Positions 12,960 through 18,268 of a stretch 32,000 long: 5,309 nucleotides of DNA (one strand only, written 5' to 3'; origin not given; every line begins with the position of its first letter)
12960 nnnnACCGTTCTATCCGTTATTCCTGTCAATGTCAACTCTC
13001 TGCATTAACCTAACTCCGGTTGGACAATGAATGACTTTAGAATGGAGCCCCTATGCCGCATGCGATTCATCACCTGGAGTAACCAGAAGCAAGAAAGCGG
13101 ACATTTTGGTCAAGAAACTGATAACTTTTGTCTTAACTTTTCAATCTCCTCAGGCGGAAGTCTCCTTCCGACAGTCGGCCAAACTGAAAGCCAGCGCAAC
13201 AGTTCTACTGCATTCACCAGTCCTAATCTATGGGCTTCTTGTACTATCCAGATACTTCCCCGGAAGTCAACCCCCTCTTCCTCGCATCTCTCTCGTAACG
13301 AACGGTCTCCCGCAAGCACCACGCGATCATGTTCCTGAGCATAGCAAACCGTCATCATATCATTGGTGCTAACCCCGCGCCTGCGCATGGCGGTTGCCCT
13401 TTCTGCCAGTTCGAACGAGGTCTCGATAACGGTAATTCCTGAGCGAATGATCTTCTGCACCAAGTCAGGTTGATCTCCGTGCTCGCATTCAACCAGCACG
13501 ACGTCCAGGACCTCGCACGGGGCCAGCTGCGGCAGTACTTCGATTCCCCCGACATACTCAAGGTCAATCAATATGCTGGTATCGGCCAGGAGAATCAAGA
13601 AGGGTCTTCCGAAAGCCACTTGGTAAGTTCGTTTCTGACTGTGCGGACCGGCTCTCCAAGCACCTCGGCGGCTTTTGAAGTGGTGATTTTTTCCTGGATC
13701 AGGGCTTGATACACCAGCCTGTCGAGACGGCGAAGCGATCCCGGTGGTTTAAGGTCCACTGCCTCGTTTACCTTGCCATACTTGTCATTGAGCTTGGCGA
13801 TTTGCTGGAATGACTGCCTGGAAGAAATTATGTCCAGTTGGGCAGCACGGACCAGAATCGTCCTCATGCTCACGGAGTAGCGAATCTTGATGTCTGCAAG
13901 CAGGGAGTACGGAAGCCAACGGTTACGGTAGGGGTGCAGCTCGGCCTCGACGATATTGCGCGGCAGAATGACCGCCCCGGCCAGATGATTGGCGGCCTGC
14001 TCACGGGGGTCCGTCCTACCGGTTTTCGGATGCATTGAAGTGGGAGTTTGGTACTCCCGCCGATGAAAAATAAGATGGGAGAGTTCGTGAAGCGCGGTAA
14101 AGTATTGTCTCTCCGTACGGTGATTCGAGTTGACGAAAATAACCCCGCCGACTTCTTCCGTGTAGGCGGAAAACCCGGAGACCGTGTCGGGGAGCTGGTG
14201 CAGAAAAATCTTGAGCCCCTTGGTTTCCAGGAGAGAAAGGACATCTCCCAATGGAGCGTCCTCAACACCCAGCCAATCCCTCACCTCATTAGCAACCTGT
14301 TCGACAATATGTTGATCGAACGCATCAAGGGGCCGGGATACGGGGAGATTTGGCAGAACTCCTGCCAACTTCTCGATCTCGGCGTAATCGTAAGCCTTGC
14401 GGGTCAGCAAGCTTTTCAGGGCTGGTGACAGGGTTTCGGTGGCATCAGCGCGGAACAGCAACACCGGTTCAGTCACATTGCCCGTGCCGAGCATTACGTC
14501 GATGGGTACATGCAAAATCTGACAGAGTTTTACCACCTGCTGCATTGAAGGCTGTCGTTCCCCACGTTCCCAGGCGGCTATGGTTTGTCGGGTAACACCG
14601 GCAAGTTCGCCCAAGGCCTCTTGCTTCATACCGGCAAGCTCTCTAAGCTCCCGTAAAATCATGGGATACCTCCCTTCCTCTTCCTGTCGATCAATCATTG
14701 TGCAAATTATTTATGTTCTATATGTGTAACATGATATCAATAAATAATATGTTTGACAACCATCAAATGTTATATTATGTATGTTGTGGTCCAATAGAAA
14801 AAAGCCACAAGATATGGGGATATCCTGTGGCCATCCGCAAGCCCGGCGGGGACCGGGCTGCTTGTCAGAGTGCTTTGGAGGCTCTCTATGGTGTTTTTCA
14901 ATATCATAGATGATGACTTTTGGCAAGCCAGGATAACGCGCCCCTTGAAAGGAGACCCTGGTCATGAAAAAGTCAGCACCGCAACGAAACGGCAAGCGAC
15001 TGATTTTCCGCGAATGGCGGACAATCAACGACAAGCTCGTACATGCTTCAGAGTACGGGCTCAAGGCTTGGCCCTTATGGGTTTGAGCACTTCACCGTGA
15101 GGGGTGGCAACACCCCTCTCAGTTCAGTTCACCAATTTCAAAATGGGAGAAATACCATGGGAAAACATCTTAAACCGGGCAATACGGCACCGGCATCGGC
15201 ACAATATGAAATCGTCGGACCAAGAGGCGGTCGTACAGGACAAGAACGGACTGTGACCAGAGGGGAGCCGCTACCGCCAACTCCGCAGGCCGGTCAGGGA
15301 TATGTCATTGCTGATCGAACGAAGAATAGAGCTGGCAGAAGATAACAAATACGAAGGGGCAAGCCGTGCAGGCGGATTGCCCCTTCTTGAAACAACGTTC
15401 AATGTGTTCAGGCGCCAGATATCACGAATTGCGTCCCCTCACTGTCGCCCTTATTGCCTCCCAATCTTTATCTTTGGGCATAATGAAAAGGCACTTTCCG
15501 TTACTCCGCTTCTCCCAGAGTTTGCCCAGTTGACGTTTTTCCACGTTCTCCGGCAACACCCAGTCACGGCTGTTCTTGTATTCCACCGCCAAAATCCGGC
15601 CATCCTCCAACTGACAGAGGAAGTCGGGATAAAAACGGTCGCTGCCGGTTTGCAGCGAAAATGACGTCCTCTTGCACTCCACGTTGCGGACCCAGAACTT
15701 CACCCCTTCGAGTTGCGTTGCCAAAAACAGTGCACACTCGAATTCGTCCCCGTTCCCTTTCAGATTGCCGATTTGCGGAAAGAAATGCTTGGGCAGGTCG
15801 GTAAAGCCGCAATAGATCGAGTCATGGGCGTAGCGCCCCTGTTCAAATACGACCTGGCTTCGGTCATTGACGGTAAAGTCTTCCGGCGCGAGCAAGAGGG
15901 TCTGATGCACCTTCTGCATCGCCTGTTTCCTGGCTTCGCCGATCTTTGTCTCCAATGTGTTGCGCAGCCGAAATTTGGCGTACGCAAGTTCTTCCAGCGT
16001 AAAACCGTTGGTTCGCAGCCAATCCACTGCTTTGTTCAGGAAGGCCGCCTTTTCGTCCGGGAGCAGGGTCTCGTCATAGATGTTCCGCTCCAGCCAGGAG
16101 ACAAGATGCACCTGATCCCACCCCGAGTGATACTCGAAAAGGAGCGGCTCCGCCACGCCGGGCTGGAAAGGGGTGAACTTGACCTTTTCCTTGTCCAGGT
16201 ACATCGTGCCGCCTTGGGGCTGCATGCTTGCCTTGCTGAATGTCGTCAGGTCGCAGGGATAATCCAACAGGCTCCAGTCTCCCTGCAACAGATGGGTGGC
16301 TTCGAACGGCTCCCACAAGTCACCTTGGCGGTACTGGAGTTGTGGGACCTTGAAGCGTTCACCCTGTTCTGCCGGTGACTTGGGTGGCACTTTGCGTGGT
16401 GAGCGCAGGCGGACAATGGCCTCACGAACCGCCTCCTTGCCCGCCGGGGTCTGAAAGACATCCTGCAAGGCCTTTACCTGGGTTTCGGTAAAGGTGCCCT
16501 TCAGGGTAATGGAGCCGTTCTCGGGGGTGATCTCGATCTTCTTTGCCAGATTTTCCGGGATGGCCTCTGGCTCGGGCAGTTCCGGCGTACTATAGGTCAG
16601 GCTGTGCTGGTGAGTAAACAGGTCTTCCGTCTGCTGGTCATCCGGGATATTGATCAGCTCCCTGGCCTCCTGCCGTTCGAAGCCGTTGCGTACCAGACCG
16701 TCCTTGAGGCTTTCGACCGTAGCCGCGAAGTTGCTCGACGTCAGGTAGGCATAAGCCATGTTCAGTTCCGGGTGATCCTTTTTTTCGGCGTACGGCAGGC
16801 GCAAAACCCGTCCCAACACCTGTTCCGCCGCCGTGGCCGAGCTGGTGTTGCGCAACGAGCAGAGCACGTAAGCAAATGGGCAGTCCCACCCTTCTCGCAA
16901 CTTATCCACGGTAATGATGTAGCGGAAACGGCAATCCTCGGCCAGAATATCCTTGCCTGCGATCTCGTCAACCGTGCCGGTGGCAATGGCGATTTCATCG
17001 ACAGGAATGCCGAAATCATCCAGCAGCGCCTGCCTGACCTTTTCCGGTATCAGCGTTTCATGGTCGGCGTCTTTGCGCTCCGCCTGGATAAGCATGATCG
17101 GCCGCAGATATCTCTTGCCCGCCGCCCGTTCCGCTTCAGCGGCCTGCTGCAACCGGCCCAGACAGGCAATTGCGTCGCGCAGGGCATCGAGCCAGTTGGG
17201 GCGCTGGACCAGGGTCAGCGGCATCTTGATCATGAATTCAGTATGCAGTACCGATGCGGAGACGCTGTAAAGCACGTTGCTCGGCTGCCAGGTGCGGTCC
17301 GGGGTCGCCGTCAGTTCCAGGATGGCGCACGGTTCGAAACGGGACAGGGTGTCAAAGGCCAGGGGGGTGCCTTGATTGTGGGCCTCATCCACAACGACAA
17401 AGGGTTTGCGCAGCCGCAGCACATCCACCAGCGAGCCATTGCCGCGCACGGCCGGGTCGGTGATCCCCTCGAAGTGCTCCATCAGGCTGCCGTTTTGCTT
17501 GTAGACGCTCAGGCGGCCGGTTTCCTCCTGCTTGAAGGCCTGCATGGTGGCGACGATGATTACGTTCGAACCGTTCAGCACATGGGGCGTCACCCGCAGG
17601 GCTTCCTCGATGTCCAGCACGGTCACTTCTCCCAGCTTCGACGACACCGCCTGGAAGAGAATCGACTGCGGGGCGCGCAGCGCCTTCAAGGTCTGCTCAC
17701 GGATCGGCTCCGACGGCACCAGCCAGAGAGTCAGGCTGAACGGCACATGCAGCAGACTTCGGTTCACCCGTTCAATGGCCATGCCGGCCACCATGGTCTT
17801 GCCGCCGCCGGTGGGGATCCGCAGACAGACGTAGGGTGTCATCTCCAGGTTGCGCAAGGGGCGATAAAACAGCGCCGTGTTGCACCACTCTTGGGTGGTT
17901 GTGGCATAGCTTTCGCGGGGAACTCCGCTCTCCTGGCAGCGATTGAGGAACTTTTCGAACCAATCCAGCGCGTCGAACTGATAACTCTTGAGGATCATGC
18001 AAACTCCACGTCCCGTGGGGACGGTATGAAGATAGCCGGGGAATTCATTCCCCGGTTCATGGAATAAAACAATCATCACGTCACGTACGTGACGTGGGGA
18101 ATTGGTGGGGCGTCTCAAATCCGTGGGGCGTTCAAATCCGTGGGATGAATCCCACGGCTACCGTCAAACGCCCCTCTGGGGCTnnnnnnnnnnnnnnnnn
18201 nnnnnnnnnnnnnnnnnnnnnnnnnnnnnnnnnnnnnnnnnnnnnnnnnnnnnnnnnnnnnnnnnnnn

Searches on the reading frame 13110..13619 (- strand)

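Call 35: search_protein_families(library=pfam, proteins=[window:13110-13619:-], max_evalue=0.001)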
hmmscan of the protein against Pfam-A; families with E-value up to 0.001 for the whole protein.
window:13110-13619:- (169 aa): 1 family
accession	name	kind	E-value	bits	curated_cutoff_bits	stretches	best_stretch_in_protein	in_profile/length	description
PF01850.27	PIN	-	3.1e-05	25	23.6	1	30-111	34-117/120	PIN domain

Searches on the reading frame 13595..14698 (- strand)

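Call 35: search_protein_families(library=pfam, proteins=[window:13595-14698:-], max_evalue=0.001)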
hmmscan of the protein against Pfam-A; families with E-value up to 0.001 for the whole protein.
window:13595-14698:- (367 aa): 6 families
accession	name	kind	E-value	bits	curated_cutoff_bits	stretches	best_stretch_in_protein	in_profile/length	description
PF01381.28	HTH_3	-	2.5e-17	63.1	23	1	15-67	1-53/55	Helix-turn-helix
PF06114.19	Peptidase_M78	-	1.2e-16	61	22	1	158-284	2-121/123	IrrE N-terminal-like domain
PF13560.12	HTH_31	-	4.9e-13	49.6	27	1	15-67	6-59/64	Helix-turn-helix domain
PF12844.13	HTH_19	-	3.4e-06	27.3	30.2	1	15-67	4-56/64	Helix-turn-helix domain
PF13443.12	HTH_26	-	3e-05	24.6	22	1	15-66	2-54/63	Cro/C1-type HTH DNA-binding domain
PF13384.12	HTH_23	-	0.00048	20.3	24.6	0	323-363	3-43/50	Homeodomain-like domain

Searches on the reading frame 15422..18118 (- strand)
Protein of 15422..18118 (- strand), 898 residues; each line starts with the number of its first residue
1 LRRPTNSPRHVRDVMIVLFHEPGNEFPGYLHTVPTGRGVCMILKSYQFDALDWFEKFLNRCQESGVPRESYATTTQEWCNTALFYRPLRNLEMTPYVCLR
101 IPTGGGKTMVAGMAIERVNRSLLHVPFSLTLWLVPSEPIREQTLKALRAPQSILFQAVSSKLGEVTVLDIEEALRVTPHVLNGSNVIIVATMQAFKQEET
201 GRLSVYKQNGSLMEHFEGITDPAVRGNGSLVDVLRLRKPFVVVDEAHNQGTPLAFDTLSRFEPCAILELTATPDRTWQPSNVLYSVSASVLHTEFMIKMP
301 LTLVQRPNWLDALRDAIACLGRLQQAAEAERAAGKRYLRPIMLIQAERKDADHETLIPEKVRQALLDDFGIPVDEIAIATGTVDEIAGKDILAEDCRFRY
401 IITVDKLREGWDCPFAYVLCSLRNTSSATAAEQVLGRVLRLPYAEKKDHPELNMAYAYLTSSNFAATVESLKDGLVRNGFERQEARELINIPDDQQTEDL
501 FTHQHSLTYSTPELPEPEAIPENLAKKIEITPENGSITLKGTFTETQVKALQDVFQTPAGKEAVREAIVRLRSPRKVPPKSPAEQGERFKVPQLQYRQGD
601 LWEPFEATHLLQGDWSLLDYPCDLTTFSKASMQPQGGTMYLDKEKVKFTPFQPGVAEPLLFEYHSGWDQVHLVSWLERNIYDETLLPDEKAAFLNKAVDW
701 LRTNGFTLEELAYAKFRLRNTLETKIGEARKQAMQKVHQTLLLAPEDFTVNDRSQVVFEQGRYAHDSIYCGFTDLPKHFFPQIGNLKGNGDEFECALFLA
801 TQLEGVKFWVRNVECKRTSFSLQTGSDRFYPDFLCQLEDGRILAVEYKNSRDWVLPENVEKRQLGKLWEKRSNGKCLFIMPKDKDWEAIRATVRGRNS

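Call 49: search_protein_families(library=pfam, proteins=[window:15422-18118:-], max_evalue=0.01)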
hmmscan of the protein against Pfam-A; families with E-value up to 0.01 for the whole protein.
window:15422-18118:- (898 aa): 2 families
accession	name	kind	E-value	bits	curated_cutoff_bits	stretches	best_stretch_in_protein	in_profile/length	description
PF04851.21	ResIII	-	3.6e-12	46.9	22.5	1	72-275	20-164/164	Type III restriction enzyme, res subunit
PF00270.35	DEAD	-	2.9e-05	24.3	26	1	97-251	17-131/167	DEAD/DEAH box helicase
